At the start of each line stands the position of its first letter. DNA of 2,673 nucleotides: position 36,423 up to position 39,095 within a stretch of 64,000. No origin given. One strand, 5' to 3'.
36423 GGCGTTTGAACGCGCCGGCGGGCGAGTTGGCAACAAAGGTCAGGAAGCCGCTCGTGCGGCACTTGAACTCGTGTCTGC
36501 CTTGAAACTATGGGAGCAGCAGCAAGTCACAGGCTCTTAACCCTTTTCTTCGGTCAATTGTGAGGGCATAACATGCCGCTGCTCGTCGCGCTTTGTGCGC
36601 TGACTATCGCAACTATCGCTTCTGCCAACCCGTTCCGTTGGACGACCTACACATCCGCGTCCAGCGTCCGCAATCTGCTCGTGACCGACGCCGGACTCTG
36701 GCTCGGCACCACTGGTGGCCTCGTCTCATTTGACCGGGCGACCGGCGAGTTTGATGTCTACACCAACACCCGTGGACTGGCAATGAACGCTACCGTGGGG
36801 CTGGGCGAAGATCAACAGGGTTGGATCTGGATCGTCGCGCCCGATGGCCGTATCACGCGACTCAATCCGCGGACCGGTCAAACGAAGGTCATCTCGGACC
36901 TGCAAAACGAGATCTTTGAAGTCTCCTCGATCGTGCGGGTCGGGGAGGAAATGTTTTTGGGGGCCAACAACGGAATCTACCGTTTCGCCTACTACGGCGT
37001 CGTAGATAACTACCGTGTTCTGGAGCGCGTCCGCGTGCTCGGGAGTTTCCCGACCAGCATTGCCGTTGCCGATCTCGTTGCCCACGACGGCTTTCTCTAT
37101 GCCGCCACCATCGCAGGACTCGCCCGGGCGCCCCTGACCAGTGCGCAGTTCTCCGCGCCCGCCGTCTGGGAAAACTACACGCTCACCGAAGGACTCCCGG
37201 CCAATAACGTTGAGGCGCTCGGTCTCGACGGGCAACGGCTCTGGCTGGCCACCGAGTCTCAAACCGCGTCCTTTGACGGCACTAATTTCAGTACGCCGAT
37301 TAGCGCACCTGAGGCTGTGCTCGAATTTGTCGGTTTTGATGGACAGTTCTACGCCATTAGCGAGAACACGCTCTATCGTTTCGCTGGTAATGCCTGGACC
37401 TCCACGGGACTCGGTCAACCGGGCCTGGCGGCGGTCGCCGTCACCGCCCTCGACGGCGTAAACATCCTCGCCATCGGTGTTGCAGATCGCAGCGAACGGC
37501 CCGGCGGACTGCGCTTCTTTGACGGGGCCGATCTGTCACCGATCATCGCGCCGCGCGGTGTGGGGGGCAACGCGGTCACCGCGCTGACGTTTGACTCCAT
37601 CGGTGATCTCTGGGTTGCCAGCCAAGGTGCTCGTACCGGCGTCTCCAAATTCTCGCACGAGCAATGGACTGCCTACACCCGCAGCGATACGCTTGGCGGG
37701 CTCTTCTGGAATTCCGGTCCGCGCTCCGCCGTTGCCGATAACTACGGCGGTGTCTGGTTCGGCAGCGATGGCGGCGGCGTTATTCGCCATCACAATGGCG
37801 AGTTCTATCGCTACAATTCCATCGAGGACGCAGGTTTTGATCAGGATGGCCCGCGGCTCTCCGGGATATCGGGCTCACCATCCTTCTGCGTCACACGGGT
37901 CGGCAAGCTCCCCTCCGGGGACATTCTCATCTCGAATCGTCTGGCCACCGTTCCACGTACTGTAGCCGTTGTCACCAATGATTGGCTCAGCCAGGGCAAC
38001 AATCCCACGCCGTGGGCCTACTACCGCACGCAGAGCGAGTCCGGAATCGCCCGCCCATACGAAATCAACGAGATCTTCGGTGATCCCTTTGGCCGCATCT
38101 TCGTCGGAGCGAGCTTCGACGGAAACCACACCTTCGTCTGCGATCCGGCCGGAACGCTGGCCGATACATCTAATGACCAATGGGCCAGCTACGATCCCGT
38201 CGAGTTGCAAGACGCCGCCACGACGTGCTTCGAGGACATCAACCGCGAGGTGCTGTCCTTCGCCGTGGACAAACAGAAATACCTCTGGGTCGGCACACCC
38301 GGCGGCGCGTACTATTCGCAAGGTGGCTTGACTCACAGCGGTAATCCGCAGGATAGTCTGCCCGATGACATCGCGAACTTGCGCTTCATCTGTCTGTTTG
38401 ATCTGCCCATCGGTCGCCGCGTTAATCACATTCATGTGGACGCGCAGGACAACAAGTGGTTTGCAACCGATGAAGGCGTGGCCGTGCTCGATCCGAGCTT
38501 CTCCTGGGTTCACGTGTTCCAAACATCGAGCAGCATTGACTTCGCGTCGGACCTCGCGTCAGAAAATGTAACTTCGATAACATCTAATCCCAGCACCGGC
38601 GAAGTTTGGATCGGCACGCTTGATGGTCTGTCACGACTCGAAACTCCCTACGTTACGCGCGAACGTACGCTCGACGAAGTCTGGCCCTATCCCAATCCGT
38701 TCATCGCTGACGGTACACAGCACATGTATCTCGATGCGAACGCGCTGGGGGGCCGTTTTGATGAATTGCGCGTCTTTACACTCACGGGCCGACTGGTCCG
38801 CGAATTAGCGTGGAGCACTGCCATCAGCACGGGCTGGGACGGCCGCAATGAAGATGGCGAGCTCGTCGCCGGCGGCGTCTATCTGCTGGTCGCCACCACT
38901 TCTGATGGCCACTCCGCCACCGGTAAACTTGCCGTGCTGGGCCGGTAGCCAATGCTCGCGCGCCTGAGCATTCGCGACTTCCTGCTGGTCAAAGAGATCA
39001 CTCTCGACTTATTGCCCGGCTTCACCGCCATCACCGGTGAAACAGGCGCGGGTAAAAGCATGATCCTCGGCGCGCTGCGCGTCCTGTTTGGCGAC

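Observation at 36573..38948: T9SS-type C-terminal sorting domain on a beta-propeller protein: evidence for a Por/type IX secretion system in this high-GC organism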

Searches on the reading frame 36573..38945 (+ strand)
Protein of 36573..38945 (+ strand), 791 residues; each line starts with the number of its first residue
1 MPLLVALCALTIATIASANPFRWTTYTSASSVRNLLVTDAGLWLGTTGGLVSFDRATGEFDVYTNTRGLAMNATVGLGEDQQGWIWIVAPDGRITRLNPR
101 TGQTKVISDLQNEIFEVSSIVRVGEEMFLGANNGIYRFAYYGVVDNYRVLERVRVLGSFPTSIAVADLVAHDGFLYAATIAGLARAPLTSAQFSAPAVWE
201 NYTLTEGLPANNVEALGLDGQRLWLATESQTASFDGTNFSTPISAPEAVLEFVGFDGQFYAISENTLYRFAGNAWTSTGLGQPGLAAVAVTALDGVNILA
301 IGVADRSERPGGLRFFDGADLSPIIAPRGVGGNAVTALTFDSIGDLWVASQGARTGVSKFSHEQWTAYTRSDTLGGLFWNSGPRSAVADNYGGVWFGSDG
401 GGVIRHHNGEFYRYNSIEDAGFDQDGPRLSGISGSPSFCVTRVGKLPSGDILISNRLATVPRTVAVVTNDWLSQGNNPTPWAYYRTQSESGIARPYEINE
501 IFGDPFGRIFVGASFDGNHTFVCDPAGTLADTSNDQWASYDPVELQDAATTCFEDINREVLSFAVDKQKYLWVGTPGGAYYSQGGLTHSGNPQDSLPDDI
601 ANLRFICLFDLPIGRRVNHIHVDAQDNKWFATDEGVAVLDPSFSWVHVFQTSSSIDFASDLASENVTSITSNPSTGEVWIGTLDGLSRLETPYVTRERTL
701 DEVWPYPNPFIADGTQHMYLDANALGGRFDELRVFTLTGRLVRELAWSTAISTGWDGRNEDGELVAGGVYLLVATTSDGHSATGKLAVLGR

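Call 3: search_protein_families(library=pfam, proteins=[window:36573-38945:+], max_evalue=1)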
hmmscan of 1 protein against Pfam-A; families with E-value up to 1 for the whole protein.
window:36573-38945:+ (791 aa): 4 families
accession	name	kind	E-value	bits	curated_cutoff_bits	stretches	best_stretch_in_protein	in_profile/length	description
PF07494.17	Reg_prop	-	4.4e-16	57.4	20.4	2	557-576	4-23/24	Two component regulator propeller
PF13860.13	FlgD_ig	-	0.011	16.1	27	1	751-778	50-77/79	FlgD Ig-like domain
PF13570.13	Beta-prop_ACSF4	-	0.023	14.5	133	1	80-133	270-321/329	Beta-alanine-activating enzyme, beta-propeller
PF23748.1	Beta-prop_LRRK2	-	0.32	10.4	26.9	0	557-578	273-294/359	LRRK2 beta propeller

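Call 4: search_protein_families(library=ncbifam, proteins=[window:36573-38945:+], max_evalue=1)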
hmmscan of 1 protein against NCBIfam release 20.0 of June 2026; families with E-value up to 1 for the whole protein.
window:36573-38945:+ (791 aa): 2 families
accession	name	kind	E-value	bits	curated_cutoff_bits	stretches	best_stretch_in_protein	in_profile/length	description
NF052228.1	T9SS_PorZ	equivalog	1.7e-43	149.1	260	3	499-785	483-752/757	type IX secretion system anionic LPS delivery protein PorZ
NF009277.0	PRK12634.1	equivalog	0.15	12.1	333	1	749-787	147-185/221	flagellar basal body rod modification protein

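Call 5: search_solved_structures(query=window:36573-38945:+, max_evalue=1, show_alignments=2)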
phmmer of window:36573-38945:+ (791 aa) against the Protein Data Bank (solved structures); distinct sequences matched with E-value up to 1: 2.
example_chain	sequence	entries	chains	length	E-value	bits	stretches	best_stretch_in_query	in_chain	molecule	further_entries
4a2l_A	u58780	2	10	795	1.1e-16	63.4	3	40-146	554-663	TWO-COMPONENT SYSTEM SENSOR HISTIDINE KINASE/RESPONSE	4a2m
3v9f_A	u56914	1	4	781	2.2e-07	32.6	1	40-135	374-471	Two-component system sensor histidine kinase/response regulator, hybrid (One-component sys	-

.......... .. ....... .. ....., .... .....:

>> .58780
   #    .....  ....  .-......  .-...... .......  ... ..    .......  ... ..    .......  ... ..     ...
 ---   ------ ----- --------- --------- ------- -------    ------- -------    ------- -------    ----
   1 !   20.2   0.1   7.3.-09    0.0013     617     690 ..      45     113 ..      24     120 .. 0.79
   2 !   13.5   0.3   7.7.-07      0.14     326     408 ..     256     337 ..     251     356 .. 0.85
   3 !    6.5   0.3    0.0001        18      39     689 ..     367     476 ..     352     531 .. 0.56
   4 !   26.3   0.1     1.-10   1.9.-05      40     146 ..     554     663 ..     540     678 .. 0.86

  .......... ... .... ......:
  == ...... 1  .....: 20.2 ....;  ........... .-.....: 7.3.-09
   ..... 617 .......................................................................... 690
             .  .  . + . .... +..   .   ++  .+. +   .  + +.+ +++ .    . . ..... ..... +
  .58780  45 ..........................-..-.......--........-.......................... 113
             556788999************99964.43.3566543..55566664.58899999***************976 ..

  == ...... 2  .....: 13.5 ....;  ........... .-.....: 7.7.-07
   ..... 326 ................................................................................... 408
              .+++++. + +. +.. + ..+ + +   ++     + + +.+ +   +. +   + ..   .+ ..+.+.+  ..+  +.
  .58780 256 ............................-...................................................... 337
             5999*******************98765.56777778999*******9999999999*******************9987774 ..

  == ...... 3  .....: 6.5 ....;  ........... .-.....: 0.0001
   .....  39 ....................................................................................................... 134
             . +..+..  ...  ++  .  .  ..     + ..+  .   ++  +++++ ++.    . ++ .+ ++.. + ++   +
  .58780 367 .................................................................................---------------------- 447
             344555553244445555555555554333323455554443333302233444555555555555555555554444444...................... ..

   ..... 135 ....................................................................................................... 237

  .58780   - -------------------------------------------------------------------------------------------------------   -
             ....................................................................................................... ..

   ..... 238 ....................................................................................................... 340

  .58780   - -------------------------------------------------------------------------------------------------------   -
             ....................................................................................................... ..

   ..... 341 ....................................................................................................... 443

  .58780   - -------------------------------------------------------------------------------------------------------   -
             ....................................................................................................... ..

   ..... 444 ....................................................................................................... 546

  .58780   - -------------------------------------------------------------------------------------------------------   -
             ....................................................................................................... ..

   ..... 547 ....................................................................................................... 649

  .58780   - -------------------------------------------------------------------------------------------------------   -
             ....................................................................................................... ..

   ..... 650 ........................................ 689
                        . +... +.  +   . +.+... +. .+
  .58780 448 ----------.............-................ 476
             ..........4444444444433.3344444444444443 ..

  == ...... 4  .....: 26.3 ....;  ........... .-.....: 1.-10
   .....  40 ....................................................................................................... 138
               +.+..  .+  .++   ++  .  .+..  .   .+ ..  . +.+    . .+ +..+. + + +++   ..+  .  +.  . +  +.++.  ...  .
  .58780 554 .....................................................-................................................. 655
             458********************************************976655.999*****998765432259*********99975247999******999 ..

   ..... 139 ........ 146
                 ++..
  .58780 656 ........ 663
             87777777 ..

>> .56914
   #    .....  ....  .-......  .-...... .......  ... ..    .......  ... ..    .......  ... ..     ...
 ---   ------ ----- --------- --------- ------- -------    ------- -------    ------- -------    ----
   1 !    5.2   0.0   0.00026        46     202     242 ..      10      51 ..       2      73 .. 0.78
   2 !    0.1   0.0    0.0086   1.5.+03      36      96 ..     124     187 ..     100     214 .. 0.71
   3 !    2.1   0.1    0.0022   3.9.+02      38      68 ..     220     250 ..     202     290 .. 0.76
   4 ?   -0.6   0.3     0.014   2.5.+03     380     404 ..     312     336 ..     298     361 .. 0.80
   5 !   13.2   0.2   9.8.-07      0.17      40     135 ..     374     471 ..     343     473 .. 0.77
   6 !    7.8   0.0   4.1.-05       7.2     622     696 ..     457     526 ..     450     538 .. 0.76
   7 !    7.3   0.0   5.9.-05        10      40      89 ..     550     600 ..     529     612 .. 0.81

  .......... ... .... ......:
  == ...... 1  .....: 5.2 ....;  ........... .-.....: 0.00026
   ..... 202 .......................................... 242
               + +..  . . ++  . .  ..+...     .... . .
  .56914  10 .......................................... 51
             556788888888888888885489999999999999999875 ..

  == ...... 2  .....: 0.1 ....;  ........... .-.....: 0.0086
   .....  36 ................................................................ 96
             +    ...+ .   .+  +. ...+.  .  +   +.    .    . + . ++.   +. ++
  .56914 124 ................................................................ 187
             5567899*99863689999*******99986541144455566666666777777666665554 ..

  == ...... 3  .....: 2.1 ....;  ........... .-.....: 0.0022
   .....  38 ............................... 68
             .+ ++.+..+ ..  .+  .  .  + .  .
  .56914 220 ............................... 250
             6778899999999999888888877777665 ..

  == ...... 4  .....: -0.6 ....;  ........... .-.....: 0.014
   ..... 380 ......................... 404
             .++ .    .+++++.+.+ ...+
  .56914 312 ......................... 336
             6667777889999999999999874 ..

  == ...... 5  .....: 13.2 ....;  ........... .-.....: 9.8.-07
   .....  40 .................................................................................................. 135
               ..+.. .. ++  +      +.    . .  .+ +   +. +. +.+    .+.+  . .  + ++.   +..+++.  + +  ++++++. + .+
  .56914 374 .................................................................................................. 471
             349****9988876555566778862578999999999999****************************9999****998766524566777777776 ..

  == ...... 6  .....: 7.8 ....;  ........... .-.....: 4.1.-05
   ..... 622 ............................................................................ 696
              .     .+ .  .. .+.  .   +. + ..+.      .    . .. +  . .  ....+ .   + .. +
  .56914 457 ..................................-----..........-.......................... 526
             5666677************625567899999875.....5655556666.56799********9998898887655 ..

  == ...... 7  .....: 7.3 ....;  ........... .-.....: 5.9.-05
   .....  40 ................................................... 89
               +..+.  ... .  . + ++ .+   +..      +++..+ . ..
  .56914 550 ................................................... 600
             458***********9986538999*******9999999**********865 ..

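Call 8: find_encoding_contigs(protein=window:36573-38945:+, flank=10000, max_places=6)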
Protein window:36573-38945:+ (791 aa): 2 contigs read that carry it; 2 places shown.
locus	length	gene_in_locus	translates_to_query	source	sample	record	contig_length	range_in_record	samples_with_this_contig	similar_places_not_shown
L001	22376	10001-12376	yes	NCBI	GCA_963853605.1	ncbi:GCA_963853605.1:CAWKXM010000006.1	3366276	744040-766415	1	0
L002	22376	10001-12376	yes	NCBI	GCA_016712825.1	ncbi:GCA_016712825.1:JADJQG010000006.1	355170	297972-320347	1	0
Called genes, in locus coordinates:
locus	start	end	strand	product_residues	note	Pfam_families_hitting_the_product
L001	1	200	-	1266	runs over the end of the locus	PF00133:tRNA-synt_1, PF09334:tRNA-synt_1g, PF08264:Anticodon_1, PF19302:DUF5915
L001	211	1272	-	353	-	PF05014:Nuc_deoxyrib_tr (weak)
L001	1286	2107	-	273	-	PF01048:PNP_UDP_1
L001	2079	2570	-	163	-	PF05103:DivIVA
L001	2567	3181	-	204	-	PF01168:Ala_racemase_N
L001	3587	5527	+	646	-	PF01464:SLT, PF23577:LysM_RLK (faint), PF01476:LysM, PF22310:NMB0315_dom_I (faint), PF23446:LysM1_NFP_LYK (faint), PF23473:LysM3_LYK4_5 (faint), PF01476:LysM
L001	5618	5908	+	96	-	PF00216:Bac_DNA_binding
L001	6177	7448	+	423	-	PF13742:tRNA_anti_2, PF01336:tRNA_anti-codon, PF02601:Exonuc_VII_L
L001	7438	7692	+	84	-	PF02609:Exonuc_VII_S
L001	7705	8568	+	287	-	PF01513:NAD_kinase, PF20143:NAD_kinase_C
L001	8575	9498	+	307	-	PF02881:SRP54_N, PF00448:SRP54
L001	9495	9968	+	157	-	PF00885:DMRL_synthase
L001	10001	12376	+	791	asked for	PF07494:Reg_prop (faint)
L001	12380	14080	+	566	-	PF02463:SMC_N, PF13476:AAA_23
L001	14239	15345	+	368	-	PF00275:EPSP_synthase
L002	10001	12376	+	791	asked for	PF07494:Reg_prop (faint)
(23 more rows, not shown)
